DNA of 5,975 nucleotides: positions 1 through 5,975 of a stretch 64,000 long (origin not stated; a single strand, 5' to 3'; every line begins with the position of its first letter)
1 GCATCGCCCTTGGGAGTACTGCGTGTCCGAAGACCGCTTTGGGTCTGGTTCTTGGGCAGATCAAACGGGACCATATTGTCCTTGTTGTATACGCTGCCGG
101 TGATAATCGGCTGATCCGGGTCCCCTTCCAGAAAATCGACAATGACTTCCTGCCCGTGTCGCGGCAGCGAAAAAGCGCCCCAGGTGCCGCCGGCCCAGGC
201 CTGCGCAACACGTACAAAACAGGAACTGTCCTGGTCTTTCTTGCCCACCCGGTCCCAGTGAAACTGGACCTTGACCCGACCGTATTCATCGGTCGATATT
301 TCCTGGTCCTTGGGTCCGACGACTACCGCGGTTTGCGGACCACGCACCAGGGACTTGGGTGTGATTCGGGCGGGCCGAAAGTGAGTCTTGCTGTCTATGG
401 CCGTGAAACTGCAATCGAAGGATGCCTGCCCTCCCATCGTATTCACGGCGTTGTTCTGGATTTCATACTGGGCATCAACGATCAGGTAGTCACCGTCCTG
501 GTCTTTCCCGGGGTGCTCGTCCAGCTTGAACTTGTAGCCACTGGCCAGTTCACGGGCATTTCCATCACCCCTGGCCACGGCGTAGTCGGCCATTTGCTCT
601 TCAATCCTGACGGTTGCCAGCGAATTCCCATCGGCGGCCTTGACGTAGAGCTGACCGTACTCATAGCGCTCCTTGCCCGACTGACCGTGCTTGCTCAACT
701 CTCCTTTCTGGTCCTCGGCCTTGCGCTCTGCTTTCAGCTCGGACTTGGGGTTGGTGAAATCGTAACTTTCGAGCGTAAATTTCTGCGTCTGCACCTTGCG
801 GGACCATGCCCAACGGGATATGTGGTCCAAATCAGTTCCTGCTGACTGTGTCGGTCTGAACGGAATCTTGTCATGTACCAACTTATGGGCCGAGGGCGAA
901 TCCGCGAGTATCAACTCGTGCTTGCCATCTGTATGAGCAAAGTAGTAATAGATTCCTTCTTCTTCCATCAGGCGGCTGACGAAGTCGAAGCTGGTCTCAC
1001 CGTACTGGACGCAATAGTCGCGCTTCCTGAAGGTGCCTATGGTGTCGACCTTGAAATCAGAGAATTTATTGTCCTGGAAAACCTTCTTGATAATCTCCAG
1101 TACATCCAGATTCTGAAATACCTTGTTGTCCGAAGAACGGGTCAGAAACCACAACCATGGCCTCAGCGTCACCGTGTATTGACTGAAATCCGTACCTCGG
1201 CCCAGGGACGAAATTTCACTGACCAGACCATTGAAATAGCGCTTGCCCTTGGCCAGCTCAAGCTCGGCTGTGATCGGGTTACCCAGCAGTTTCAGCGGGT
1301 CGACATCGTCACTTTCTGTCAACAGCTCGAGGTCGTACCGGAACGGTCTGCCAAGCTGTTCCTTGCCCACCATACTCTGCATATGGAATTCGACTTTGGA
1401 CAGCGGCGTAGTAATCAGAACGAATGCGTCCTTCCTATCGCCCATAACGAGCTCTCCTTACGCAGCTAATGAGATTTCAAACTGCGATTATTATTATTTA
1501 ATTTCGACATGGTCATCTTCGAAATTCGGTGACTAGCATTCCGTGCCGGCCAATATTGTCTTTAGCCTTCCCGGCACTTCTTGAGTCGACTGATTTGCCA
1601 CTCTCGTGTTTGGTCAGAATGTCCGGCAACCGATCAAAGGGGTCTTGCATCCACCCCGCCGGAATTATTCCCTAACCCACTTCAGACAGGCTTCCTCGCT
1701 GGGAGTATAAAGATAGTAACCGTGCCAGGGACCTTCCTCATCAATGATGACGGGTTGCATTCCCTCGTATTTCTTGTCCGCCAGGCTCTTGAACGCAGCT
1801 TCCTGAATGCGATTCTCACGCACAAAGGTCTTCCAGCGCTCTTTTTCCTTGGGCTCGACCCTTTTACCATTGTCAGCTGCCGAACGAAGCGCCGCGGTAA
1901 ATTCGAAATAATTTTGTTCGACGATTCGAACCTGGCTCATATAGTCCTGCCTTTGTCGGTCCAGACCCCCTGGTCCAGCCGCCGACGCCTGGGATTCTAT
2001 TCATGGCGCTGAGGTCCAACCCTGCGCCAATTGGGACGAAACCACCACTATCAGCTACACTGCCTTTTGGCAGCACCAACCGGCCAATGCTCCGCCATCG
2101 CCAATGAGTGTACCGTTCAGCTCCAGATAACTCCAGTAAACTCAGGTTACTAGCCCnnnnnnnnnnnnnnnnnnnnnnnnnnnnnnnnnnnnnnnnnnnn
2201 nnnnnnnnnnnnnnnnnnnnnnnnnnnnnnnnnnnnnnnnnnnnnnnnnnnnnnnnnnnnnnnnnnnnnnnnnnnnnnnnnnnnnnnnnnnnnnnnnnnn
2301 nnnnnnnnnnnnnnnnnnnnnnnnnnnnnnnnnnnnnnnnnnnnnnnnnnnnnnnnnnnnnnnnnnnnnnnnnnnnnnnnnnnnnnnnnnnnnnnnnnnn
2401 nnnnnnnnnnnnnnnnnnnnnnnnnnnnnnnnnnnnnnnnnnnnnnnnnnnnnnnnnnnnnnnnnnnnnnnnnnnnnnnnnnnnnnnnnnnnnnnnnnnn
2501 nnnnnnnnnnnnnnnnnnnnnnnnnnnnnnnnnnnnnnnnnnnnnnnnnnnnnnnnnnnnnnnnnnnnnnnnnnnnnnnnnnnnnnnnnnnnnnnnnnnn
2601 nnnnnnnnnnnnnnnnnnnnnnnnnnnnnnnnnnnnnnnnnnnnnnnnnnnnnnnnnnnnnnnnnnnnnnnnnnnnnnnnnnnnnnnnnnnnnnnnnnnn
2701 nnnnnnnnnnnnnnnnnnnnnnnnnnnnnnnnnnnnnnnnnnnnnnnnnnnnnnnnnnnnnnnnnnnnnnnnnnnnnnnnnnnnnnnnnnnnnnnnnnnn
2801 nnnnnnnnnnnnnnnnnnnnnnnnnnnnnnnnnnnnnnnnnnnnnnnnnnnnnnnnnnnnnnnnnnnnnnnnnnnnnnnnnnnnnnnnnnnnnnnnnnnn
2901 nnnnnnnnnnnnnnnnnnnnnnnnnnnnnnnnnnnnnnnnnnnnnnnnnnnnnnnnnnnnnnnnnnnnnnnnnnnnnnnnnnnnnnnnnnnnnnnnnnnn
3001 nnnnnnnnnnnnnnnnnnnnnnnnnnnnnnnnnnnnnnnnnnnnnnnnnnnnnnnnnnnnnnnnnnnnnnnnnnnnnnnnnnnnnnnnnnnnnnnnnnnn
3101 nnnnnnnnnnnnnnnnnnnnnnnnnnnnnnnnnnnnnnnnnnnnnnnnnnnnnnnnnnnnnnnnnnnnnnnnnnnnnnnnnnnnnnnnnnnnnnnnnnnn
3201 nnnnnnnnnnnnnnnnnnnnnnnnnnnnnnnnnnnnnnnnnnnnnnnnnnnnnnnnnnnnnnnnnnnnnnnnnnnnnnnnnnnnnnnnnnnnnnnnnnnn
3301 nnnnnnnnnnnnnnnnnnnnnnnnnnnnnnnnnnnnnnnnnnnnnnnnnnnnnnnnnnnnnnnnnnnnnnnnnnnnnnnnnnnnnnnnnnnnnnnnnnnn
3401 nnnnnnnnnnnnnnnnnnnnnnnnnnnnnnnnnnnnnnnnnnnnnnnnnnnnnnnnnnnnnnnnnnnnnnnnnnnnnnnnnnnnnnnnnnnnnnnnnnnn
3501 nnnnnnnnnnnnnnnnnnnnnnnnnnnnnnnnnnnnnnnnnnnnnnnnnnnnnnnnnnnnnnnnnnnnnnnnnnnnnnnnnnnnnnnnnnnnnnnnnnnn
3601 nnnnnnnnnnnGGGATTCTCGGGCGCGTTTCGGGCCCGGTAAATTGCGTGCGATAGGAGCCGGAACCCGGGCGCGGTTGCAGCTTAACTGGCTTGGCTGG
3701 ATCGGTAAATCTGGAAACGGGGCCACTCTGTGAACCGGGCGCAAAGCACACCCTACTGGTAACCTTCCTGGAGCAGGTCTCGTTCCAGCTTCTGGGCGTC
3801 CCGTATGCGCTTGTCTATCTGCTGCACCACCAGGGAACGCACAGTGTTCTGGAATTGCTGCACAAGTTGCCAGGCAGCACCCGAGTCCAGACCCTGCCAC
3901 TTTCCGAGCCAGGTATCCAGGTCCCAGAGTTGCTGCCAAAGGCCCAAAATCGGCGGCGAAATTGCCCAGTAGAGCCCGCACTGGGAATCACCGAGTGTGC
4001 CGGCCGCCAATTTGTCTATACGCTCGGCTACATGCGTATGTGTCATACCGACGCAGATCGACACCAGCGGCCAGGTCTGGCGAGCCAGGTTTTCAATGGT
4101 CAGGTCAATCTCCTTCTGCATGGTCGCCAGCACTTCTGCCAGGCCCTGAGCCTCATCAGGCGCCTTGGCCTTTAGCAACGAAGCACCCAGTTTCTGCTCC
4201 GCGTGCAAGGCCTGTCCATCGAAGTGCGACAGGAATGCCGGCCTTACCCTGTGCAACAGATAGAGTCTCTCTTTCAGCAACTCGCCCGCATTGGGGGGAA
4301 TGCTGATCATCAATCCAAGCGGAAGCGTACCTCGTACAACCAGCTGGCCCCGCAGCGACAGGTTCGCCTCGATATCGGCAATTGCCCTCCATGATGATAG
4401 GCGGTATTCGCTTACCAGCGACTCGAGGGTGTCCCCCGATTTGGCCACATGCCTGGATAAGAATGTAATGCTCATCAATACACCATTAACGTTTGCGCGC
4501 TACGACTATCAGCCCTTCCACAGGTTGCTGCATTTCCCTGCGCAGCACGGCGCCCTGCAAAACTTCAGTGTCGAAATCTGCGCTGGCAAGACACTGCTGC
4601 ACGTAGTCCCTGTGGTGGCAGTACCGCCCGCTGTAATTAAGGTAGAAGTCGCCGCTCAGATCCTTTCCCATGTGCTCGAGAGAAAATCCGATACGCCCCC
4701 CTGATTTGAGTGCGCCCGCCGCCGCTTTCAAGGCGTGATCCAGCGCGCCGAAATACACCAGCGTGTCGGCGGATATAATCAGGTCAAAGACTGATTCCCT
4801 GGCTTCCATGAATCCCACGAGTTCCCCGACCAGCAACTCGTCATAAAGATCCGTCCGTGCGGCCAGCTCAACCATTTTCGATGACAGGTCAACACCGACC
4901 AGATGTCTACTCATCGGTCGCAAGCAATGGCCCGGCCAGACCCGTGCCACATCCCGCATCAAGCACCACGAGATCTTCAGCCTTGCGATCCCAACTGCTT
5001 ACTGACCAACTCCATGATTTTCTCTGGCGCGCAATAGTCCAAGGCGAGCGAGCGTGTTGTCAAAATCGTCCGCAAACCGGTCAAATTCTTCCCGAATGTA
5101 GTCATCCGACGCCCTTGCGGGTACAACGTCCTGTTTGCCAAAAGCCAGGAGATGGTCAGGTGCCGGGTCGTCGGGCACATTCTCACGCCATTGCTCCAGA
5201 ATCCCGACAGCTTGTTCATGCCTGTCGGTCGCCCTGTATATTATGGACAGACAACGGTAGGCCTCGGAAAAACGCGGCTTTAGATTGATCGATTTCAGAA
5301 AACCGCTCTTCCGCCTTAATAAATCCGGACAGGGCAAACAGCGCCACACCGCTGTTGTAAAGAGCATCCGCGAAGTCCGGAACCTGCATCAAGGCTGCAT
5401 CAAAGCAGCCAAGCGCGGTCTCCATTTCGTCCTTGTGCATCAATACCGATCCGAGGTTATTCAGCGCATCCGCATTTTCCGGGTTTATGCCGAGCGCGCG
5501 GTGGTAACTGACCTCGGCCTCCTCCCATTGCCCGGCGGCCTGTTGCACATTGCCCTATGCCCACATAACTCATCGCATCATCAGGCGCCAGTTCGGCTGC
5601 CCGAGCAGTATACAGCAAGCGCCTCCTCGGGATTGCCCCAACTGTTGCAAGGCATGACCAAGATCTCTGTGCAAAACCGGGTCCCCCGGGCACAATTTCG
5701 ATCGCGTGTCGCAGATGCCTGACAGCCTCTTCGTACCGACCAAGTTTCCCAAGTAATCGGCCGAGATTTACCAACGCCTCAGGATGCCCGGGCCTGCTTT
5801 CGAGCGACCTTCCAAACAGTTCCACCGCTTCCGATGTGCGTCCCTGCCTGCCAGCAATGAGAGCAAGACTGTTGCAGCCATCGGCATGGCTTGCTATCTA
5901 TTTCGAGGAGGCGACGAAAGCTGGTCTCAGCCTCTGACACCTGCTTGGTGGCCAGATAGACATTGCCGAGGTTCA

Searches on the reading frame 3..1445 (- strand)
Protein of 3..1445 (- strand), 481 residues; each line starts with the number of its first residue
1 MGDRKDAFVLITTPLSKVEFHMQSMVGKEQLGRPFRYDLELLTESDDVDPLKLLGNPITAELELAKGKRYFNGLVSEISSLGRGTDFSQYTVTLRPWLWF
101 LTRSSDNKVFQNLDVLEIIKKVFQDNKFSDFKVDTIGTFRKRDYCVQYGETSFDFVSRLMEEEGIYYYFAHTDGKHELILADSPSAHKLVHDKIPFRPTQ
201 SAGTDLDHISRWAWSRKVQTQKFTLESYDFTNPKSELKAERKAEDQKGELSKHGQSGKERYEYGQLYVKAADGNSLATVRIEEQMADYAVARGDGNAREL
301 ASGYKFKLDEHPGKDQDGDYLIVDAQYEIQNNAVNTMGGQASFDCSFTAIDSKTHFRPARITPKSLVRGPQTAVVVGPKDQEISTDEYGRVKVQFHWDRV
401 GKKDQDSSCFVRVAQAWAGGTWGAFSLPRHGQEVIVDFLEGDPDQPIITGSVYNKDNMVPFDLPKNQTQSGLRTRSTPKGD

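Call 83: search_protein_families(library=pfam, proteins=[window:3-1445:-], max_evalue=0.001)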
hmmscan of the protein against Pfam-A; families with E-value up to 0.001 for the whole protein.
window:3-1445:- (481 aa): 3 families
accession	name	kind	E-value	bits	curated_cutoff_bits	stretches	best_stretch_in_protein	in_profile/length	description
PF05954.17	Phage_GPD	-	1.8e-92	310.2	30.1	1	28-332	1-304/305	Phage tail baseplate hub (GPD)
PF04717.18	Phage_base_V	-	6.1e-14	52.6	23.8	1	385-453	11-75/75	Type VI secretion system/phage-baseplate injector OB domain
PF20093.5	DUF6484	-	0.00085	20.4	27.6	0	431-450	40-59/61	Domain of unknown function (DUF6484)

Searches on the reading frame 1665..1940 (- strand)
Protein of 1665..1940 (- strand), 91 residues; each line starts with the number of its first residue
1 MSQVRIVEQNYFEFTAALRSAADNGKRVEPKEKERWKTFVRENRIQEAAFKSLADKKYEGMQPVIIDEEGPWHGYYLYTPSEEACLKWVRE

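Call 44: search_protein_families(library=pfam, proteins=[window:1665-1940:-], max_evalue=0.1)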
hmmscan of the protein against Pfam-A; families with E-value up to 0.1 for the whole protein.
window:1665-1940:- (91 aa): 0 families

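Call 88: search_protein_families(library=phrogs, proteins=[window:1665-1937:-], max_evalue=0.01)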
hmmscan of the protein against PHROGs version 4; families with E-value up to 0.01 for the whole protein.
window:1665-1937:- (90 aa): 1 family
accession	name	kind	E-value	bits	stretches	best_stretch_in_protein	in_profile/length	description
phrog_28390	-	unknown function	0.0079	17.5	1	9-68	4-64/68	-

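Call 89: search_protein_families(library=ncbifam, proteins=[window:1665-1937:-], max_evalue=0.001)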
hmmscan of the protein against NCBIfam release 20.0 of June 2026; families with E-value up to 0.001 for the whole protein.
window:1665-1937:- (90 aa): 0 families

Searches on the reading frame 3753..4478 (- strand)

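Call 7: search_protein_families(library=pfam, proteins=[window:3753-4478:-], max_evalue=0.01)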
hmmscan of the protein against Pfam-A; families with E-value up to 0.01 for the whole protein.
window:3753-4478:- (241 aa): 0 families

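Call 44: search_protein_families(library=pfam, proteins=[window:3753-4478:-], max_evalue=0.1)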
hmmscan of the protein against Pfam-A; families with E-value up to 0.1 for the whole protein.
window:3753-4478:- (241 aa): 1 family
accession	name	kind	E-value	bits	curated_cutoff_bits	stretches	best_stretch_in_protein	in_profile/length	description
PF13740.12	ACT_6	-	0.079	13.3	23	0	33-72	23-62/76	ACT domain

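Call 88: search_protein_families(library=phrogs, proteins=[window:3753-4475:-], max_evalue=0.01)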
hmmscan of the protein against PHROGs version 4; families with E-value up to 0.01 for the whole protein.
window:3753-4475:- (240 aa): 0 families

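Call 89: search_protein_families(library=ncbifam, proteins=[window:3753-4475:-], max_evalue=0.001)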
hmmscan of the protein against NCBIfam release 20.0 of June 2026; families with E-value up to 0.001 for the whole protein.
window:3753-4475:- (240 aa): 0 families

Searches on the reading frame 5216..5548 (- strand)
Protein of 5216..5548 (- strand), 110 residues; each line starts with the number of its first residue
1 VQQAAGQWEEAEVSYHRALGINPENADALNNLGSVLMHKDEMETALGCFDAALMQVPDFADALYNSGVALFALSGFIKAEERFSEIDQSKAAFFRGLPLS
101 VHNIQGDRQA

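Call 83: search_protein_families(library=pfam, proteins=[window:5216-5548:-], max_evalue=0.001)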
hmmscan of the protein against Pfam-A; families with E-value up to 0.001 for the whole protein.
window:5216-5548:- (110 aa): 10 families
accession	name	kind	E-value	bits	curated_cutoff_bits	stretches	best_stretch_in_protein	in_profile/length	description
PF13414.12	TPR_11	-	2.2e-13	50.1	26.8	1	5-37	7-39/42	TPR repeat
PF00515.34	TPR_1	-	9.6e-13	47.8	27.8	1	26-58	1-33/34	Tetratricopeptide repeat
PF14559.12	TPR_19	-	2.8e-10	40.8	25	1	4-63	3-60/68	Tetratricopeptide repeat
PF07719.23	TPR_2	-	4.7e-10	39.2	27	0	26-58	1-33/34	Tetratricopeptide repeat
PF13432.12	TPR_16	-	1.9e-09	38.2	32.7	1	4-53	9-58/65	Tetratricopeptide repeat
PF13431.12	TPR_17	-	7.2e-07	29.4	24.4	0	18-46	5-33/34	Tetratricopeptide repeat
PF13424.12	TPR_12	-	1.7e-06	28.6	30.1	0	26-53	3-30/77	Tetratricopeptide repeat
PF13176.12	TPR_7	-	1.6e-05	25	27.9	0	28-54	1-27/36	Tetratricopeptide repeat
PF13428.12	TPR_14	-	2.8e-05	24.8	23.5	0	4-33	13-42/44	Tetratricopeptide repeat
PF13371.12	TPR_9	-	0.00016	22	35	1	5-62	8-65/73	Tetratricopeptide repeat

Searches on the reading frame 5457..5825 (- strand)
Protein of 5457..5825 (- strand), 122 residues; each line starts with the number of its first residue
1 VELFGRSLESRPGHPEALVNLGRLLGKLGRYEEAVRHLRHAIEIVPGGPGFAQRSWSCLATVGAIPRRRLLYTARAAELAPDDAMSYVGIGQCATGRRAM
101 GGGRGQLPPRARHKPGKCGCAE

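Call 83: search_protein_families(library=pfam, proteins=[window:5457-5825:-], max_evalue=0.001)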
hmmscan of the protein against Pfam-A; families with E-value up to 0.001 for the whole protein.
window:5457-5825:- (122 aa): 13 families
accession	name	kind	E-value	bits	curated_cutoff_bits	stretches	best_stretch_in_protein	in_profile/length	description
PF13431.12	TPR_17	-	2.1e-08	34.2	24.4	1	3-35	1-33/34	Tetratricopeptide repeat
PF07719.23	TPR_2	-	5.7e-08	32.7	27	1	15-46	1-32/34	Tetratricopeptide repeat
PF00515.34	TPR_1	-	5.4e-07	29.6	27.8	1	15-46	1-32/34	Tetratricopeptide repeat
PF13424.12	TPR_12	-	7.5e-07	29.7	30.1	1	3-44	32-74/77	Tetratricopeptide repeat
PF13432.12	TPR_16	-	1.1e-06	29.3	32.7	1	3-49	19-65/65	Tetratricopeptide repeat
PF13374.12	TPR_10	-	2.5e-06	27.8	27.5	1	17-44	4-31/42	Tetratricopeptide repeat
PF13181.12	TPR_8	-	2.5e-06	27.6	25.7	1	16-44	2-30/34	Tetratricopeptide repeat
PF14559.12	TPR_19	-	1.1e-05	26.1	25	1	2-46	12-56/68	Tetratricopeptide repeat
PF13428.12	TPR_14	-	8.6e-05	23.3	23.5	0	15-49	1-35/44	Tetratricopeptide repeat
PF13176.12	TPR_7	-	9.5e-05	22.6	27.9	1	17-45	1-29/36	Tetratricopeptide repeat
PF13414.12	TPR_11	-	0.0001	22.4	26.8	0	22-46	1-25/42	TPR repeat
PF13371.12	TPR_9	-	0.00012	22.4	35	1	10-48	24-62/73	Tetratricopeptide repeat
PF07721.20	TPR_4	-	0.00013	22.6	27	1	15-39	1-25/26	Tetratricopeptide repeat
